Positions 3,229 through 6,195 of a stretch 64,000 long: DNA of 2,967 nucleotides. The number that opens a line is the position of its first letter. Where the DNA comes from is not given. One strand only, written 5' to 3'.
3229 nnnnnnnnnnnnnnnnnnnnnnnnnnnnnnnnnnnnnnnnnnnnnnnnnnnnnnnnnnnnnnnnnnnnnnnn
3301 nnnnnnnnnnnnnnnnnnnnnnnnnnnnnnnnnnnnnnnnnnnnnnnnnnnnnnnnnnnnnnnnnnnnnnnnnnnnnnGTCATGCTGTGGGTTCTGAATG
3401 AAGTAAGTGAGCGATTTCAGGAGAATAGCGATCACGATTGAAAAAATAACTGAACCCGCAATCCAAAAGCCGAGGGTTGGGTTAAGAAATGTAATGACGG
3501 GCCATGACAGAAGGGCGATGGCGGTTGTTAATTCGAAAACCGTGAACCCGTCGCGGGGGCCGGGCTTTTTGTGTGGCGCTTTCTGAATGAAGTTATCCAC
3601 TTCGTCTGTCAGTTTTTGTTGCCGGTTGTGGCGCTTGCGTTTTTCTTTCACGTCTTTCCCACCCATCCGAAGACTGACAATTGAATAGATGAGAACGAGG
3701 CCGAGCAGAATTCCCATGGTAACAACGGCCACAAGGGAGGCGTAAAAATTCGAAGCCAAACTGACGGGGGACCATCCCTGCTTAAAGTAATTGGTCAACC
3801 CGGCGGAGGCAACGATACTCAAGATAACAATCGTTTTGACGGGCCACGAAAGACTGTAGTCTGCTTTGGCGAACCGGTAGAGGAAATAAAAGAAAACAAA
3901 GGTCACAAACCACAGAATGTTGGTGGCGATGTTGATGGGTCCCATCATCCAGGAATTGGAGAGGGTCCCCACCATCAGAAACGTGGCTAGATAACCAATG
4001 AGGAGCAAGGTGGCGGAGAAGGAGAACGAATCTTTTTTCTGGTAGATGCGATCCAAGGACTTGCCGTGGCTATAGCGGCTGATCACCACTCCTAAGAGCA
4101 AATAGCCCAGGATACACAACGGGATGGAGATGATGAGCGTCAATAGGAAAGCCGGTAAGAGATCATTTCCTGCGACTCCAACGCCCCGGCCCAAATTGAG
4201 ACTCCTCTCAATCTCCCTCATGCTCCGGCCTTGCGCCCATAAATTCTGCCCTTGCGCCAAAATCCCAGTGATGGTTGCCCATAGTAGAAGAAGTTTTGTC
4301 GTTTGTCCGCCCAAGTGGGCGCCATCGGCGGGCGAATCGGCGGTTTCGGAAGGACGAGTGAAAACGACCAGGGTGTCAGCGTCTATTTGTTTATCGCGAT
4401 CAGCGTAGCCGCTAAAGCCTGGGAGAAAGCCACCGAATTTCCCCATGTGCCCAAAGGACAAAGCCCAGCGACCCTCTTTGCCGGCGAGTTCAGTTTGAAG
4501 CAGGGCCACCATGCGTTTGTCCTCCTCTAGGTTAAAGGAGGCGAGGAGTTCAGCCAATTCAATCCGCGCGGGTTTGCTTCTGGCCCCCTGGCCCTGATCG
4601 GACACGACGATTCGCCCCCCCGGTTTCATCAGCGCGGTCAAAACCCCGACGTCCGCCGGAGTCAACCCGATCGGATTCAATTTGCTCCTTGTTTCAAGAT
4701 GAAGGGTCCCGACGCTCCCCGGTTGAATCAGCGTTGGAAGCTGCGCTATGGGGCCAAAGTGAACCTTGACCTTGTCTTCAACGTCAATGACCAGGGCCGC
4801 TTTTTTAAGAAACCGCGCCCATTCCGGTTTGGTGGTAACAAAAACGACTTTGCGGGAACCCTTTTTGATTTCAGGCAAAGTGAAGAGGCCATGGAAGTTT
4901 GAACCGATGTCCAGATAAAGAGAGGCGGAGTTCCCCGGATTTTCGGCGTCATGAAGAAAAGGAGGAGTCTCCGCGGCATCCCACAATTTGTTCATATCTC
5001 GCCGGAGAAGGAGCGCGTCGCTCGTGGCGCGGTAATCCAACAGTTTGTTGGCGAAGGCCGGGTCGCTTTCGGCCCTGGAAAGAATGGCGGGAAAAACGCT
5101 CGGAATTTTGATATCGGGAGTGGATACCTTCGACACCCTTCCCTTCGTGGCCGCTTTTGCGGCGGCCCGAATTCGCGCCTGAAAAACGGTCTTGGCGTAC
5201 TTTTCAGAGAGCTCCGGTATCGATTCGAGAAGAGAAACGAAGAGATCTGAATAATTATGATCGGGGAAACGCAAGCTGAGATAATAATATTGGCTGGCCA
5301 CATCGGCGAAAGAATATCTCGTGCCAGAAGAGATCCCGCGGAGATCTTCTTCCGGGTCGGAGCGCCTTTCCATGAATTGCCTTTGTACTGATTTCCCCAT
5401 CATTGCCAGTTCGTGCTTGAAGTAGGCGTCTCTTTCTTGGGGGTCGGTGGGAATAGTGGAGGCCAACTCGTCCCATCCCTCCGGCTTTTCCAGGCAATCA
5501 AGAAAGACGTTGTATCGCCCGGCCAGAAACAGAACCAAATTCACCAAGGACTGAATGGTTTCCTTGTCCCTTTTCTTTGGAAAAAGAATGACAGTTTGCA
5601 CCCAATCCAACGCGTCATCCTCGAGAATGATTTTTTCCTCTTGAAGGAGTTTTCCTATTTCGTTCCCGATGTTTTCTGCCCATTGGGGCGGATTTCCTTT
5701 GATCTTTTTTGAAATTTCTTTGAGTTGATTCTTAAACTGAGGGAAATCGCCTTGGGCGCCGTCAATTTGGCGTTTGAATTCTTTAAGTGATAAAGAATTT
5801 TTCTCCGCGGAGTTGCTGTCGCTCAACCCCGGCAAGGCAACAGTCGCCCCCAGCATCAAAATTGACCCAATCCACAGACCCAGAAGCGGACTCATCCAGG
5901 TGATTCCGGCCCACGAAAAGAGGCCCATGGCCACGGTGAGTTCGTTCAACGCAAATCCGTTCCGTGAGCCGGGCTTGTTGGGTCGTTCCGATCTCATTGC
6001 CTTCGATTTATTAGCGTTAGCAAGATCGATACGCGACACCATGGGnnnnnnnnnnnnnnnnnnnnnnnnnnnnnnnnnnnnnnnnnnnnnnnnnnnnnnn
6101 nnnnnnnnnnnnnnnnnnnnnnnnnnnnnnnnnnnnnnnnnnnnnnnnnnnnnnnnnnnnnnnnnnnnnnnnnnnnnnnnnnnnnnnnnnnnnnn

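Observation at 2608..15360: Two Tiki/TraB/ChaN-like domains at opposite ends of the giant protein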

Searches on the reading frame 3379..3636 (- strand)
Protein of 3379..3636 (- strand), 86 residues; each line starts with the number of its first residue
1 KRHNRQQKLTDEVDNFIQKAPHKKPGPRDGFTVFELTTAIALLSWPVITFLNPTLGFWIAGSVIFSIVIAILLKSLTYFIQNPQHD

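Call 77: search_protein_families(library=ncbifam, proteins=[window:3379-3636:-], max_evalue=10)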
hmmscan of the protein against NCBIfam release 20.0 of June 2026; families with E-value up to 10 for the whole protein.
seq(86 aa): 1 family
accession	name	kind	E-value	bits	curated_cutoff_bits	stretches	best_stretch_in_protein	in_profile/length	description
TIGR02532.1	IV_pilin_GFxxxE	domain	1.2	9.1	16.3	1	29-44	2-17/24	prepilin-type N-terminal cleavage/methylation domain-containing protein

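Call 78: search_protein_families(library=pfam, proteins=[window:3379-3636:-], max_evalue=10)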
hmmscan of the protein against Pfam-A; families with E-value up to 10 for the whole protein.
seq(86 aa): 2 families
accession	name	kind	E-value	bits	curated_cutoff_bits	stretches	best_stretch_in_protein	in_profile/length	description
PF10380.14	CRF1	-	0.054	14.3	25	1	37-85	22-70/122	Transcription factor CRF1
PF07963.17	N_methyl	-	0.66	10.1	21.2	1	30-44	6-20/27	Prokaryotic N-terminal methylation motif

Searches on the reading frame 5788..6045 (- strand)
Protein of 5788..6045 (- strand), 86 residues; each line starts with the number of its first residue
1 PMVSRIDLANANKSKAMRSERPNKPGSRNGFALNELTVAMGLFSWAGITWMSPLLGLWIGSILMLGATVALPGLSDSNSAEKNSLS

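Call 77: search_protein_families(library=ncbifam, proteins=[window:5788-6045:-], max_evalue=10)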
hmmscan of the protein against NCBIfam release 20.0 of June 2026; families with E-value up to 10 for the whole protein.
seq(86 aa): 2 families
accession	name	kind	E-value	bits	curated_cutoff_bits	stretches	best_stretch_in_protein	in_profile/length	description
NF007848.0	PRK10557.1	equivalog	0.0003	20.2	120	2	46-82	11-47/192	prepilin peptidase-dependent protein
NF033886.1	T4SS_DotA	equivalog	0.13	11.2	500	1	36-70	600-634/790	type IVB secretion system protein DotA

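Call 78: search_protein_families(library=pfam, proteins=[window:5788-6045:-], max_evalue=10)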
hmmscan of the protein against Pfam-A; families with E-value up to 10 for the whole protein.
seq(86 aa): 0 families
